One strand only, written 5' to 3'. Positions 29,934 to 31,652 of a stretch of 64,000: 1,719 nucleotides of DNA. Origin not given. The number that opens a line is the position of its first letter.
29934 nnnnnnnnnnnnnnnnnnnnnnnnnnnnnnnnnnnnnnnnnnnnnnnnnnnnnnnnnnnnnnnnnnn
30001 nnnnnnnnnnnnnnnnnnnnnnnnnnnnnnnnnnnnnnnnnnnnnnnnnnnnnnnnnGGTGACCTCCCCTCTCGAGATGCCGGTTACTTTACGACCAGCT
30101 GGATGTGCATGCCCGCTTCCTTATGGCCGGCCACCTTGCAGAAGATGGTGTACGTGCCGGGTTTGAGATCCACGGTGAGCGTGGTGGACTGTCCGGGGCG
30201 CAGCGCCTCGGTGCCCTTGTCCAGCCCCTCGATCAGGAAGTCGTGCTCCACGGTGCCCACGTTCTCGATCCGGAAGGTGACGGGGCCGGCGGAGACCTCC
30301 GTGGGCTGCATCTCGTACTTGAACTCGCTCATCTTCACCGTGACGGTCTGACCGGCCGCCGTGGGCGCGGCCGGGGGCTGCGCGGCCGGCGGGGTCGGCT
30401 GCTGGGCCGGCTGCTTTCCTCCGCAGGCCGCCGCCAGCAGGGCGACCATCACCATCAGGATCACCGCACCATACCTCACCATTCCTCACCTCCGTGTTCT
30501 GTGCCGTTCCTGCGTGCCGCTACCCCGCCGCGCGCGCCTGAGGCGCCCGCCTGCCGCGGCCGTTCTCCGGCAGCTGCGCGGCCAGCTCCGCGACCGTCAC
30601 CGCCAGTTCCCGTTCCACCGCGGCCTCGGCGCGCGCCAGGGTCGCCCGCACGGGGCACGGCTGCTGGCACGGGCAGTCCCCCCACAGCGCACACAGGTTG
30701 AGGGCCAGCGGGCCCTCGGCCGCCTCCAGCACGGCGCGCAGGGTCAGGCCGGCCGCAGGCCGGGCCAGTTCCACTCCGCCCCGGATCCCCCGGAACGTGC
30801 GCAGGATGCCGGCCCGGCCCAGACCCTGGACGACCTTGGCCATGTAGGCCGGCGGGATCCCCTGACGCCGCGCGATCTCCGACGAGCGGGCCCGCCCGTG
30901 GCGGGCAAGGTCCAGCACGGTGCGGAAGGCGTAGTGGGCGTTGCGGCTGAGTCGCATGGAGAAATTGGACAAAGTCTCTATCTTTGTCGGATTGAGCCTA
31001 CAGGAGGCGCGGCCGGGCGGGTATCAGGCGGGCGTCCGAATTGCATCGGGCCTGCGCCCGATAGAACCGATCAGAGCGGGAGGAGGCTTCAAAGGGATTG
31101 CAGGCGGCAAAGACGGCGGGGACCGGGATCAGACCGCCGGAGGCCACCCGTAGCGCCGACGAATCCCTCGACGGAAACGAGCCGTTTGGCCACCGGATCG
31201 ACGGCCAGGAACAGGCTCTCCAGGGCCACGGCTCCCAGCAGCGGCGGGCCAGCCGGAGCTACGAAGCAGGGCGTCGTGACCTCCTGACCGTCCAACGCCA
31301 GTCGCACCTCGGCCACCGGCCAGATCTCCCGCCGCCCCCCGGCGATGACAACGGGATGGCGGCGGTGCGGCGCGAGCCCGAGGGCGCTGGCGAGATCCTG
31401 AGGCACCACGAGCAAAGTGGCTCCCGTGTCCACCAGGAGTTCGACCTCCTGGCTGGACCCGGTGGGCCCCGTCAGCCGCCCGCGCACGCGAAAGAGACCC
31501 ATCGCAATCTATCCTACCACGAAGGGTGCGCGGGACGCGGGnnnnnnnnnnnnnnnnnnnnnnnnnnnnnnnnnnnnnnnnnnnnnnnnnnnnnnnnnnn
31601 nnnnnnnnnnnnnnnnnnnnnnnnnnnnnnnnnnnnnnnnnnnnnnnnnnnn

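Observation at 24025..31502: Compact clade-II-type nos operon led by an Rrf2/NsrR-like regulator and lacking nosL, nosR, nosX and cytochromes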

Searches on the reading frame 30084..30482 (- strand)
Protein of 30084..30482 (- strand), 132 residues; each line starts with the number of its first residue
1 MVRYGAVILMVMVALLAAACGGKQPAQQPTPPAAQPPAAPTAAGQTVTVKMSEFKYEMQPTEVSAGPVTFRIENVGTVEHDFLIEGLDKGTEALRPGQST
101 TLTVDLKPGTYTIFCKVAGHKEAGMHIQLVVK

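Call 3: search_protein_families(library=pfam, proteins=[window:30084-30482:-], max_evalue=0.01)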
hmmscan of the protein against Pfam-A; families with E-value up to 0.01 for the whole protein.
window:30084-30482:- (132 aa): 4 families
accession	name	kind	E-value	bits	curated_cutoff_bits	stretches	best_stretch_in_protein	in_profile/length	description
PF13473.12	Cupredoxin_1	-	7.7e-13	48.8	27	1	27-119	16-96/104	Cupredoxin-like domain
PF06525.17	SoxE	-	4.1e-06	26.8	21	1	72-131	85-138/149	Sulfocyanin (SoxE) domain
PF00127.26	Copper-bind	-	5.4e-05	24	21.2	1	62-132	33-99/99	Copper binding proteins, plastocyanin/azurin family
PF07731.20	Cu-oxidase_2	-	0.0048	17.1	20.4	0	89-132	90-134/137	Multicopper oxidase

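Call 4: search_protein_families(library=ncbifam, proteins=[window:30084-30482:-], max_evalue=0.01)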
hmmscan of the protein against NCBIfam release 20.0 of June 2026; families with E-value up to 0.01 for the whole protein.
window:30084-30482:- (132 aa): 9 families
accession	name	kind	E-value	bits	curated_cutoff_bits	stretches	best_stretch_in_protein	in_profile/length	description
NF041757.1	EfeO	equivalog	1.2e-11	44.3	270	1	23-131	7-106/359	iron uptake system protein EfeO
NF051440.1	CuResCopIPSEAE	equivalog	5.1e-07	29.6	280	1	32-83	28-80/180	copper-resistant cuproprotein CopI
TIGR03094.1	sulfo_cyanin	equivalog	1.3e-05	24.8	168.4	1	72-131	131-184/195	sulfocyanin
NF007697.0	PRK10378.1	subfamily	0.00035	19.8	297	1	38-117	23-105/375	iron uptake system protein EfeO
TIGR02656.1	cyanin_plasto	equivalog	0.00055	20.3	87.85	1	88-132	58-99/99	plastocyanin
NF050129.1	T4SSInhibSmlt3025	equivalog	0.0048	16.2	500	1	7-73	10-69/287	Smlt3025 familytype IV secretion system inhibitor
NF058595.1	invert_tail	domain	0.0058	17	37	1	6-48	58-94/113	lipo-invert putative C-terminal anchoring domain-containing protein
NF041057.1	Rcas_1661_fam_Se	equivalog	0.009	15.6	190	1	9-64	1-60/247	Rcas_1661 family thioredoxin-like (seleno)lipoprotein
TIGR02866.1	CoxB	equivalog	0.0092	15.5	147.7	0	67-131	127-191/202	cytochrome c oxidase subunit II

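Call 56: search_solved_structures(query=window:30084-30482:-, max_evalue=1, show_alignments=3)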
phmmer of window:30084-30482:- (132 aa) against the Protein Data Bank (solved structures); distinct sequences matched with E-value up to 1: 33.
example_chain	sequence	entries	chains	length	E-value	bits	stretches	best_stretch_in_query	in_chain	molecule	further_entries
6ptt_A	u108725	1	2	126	4.7e-06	29.9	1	32-132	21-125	Cytochrome c oxidase subunit 2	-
6pty_A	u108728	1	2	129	9.3e-06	29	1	32-132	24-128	Cytochrome c oxidase subunit 2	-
2lln_A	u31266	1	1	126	2.6e-05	27.5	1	32-117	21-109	Cytochrome c oxidase subunit 2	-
2cua_A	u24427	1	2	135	3e-05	27.3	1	32-117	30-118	PROTEIN (CUA)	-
2fwl_B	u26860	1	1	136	3e-05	27.3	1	32-117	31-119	Cytochrome c oxidase subunit II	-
3s33_B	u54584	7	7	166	3.9e-05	27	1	32-117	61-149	Cytochrome c oxidase subunit 2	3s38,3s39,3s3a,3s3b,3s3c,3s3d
3eh3_B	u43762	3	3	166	3.9e-05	27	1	32-117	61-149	Cytochrome c oxidase subunit 2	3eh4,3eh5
1ehk_B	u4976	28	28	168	4e-05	26.9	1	32-117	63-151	BA3-TYPE CYTOCHROME-C OXIDASE | Cytochrome c oxidase polypeptide II | Cytochrome c oxidase subunit 2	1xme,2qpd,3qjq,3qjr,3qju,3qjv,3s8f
2qpe_B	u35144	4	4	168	4e-05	26.9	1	32-117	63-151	Cytochrome c oxidase subunit 2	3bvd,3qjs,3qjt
5u7n_A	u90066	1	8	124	7.5e-05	26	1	32-116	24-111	Cytochrome c oxidase subunit 2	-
1bxu_A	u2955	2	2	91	0.0015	21.8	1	45-131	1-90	PLASTOCYANIN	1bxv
2dv6_A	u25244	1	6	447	0.0042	20.4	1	53-127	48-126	Nitrite reductase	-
4hcf_A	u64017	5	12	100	0.014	18.7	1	38-132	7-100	Cupredoxin 1 | Cytochrome B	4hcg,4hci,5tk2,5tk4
22hh_A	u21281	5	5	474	0.018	18.4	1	28-109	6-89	Extracellular solute-binding protein family 1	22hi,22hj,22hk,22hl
6kol_A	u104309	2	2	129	0.049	16.9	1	68-126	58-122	Blue (Type 1) copper domain protein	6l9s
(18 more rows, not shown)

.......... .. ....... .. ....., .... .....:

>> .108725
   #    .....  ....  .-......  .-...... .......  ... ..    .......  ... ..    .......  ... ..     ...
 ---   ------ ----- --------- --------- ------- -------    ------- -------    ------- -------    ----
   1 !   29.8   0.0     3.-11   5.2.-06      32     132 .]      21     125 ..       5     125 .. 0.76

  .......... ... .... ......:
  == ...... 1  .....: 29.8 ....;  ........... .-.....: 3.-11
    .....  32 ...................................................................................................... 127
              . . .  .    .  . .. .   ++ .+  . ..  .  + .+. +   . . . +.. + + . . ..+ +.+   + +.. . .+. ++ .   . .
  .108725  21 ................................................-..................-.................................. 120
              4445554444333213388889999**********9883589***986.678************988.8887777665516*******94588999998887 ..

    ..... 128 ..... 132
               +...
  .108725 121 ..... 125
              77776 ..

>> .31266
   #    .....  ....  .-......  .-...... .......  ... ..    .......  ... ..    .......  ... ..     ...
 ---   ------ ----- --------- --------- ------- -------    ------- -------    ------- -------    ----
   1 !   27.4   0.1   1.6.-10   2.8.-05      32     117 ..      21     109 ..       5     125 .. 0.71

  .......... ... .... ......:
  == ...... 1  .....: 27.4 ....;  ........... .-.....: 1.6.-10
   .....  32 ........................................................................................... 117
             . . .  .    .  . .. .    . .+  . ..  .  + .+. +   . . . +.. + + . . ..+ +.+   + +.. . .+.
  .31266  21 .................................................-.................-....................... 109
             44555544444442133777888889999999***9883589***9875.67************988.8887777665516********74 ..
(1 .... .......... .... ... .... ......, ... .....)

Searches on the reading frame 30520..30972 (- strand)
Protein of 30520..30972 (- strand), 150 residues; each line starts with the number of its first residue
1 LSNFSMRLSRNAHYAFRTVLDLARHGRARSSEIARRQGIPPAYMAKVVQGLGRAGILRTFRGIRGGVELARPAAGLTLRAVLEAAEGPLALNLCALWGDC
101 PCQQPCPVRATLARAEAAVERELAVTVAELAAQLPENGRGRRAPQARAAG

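Call 3: search_protein_families(library=pfam, proteins=[window:30520-30972:-], max_evalue=0.01)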
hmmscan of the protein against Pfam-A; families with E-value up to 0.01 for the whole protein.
window:30520-30972:- (150 aa): 2 families
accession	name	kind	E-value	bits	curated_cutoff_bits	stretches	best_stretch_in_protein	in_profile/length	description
PF02082.26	Rrf2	-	6.9e-28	97.9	30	1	8-132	1-131/132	Iron-dependent Transcriptional regulator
PF01047.28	MarR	-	0.0077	16.5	24.6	0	16-58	6-48/59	MarR family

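Call 4: search_protein_families(library=ncbifam, proteins=[window:30520-30972:-], max_evalue=0.01)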
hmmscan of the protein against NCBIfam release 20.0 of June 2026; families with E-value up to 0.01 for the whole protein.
window:30520-30972:- (150 aa): 7 families
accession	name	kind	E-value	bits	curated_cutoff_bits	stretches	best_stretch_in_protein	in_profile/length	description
TIGR00738.1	rrf2_super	superfamily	1.3e-26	93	73.3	1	6-130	1-130/132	Rrf2 family transcriptional regulator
NF008886.0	PRK11920.1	equivalog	3.1e-16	59.4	193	1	6-123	1-122/153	iron-responsive transcriptional regulator RirA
TIGR02944.1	suf_reg_Xantho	equivalog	3.8e-13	50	110.65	1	6-113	2-112/130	SUF system Fe-S cluster assembly regulator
TIGR02010.1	IscR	equivalog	5.6e-12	45.6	207.55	1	6-110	1-108/135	Fe-S cluster assembly transcriptional regulator IscR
NF008240.0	PRK11014.1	equivalog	1.3e-09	38.2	182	1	6-130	1-127/141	nitric oxide-sensing transcriptional repressor NsrR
NF047409.1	Cys_reg_CymR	equivalog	1e-08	35.4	195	1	6-91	1-89/139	cysteine metabolism transcriptional regulator CymR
NF008110.0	PRK10857.1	equivalog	2.2e-07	30.8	275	1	6-108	1-106/164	Fe-S cluster assembly transcriptional regulator IscR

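Call 57: search_solved_structures(query=window:30520-30957:-, max_evalue=0.001, show_alignments=2)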
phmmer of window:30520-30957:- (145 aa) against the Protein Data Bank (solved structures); distinct sequences matched with E-value up to 0.001: 12.
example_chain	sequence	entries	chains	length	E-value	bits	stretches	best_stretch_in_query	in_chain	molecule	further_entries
6hsd_A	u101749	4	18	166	2.3e-13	53.7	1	1-132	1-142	Rrf2 family transcriptional regulator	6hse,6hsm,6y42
6y45_A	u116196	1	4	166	4.5e-13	52.8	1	2-132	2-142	Rrf2 family transcriptional regulator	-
4cic_A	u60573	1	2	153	5.9e-10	42.7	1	2-85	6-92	TRANSCRIPTIONAL REGULATOR, BADM/RRF2 FAMILY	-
3t8r_A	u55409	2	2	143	1.1e-06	32.1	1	1-104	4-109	Staphylococcus aureus CymR | Staphylococcus aureus CymR (oxidized form)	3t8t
4hf2_A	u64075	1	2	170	5.8e-06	29.8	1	1-81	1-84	HTH-type transcriptional regulator IscR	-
2y75_A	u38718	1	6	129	1.4e-05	28.5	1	2-86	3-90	HTH-TYPE TRANSCRIPTIONAL REGULATOR CYMR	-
4hf0_A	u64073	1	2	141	1.8e-05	28.1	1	1-81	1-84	HTH-type transcriptional regulator IscR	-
4hf1_A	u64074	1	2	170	2.8e-05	27.5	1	1-81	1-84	HTH-type transcriptional regulator IscR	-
5n07_A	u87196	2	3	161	4.8e-05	26.8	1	1-127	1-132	HTH-type transcriptional repressor NsrR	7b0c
4chu_A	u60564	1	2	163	8.7e-05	26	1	2-81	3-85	HTH-TYPE TRANSCRIPTIONAL REGULATOR ISCR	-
7zpn_A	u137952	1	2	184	9.6e-05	25.8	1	2-82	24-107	HTH-type transcriptional regulator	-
3lwf_A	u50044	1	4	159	0.00087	22.7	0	1-86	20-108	Putative transcriptional regulator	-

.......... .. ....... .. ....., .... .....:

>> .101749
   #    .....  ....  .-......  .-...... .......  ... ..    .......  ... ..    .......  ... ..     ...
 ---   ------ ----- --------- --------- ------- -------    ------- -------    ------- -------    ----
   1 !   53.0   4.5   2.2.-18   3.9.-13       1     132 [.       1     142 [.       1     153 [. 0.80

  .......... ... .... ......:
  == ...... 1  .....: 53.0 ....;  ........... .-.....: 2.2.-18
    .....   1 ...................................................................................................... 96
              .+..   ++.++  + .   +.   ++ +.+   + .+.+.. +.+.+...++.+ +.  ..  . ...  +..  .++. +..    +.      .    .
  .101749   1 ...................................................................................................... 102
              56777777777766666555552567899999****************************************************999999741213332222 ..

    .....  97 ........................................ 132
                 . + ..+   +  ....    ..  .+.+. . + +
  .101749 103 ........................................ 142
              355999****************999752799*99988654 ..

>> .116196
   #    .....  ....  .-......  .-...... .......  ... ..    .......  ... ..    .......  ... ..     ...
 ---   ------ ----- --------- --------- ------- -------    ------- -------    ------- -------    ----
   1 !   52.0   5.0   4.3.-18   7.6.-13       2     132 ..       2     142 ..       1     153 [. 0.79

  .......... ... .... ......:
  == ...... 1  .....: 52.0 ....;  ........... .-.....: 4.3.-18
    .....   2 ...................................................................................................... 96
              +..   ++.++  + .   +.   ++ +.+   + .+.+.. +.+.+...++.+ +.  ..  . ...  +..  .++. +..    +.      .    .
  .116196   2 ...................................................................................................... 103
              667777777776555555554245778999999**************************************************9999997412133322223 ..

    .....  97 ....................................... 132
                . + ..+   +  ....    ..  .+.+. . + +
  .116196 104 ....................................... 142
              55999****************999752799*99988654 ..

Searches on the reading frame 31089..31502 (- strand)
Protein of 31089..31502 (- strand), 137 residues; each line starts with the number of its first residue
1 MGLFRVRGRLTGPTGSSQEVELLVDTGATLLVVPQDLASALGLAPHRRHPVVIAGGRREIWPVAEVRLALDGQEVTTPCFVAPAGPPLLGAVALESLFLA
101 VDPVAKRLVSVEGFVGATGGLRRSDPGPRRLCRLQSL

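Call 3: search_protein_families(library=pfam, proteins=[window:31089-31502:-], max_evalue=0.01)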
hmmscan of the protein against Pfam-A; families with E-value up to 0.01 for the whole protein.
window:31089-31502:- (137 aa): 2 families
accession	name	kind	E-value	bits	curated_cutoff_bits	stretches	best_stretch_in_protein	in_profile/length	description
PF13650.11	Asp_protease_2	-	3.5e-10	40.9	24.3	1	18-85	8-79/90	Aspartyl protease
PF13975.11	gag-asp_proteas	-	4.6e-09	37.2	28.2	1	18-93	8-89/92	gag-polyprotein putative aspartyl protease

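Call 4: search_protein_families(library=ncbifam, proteins=[window:31089-31502:-], max_evalue=0.01)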
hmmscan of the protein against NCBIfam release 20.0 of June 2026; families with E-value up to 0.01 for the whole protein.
window:31089-31502:- (137 aa): 2 families
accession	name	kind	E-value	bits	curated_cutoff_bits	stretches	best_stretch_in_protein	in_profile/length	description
TIGR03698.1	clan_AA_DTGF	subfamily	6e-12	45.8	57.35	1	14-107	11-106/107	clan AA aspartic protease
TIGR02281.1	clan_AA_DTGA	subfamily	1.3e-05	25.4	57.95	1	17-75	20-81/121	TIGR02281 family clan AA aspartic protease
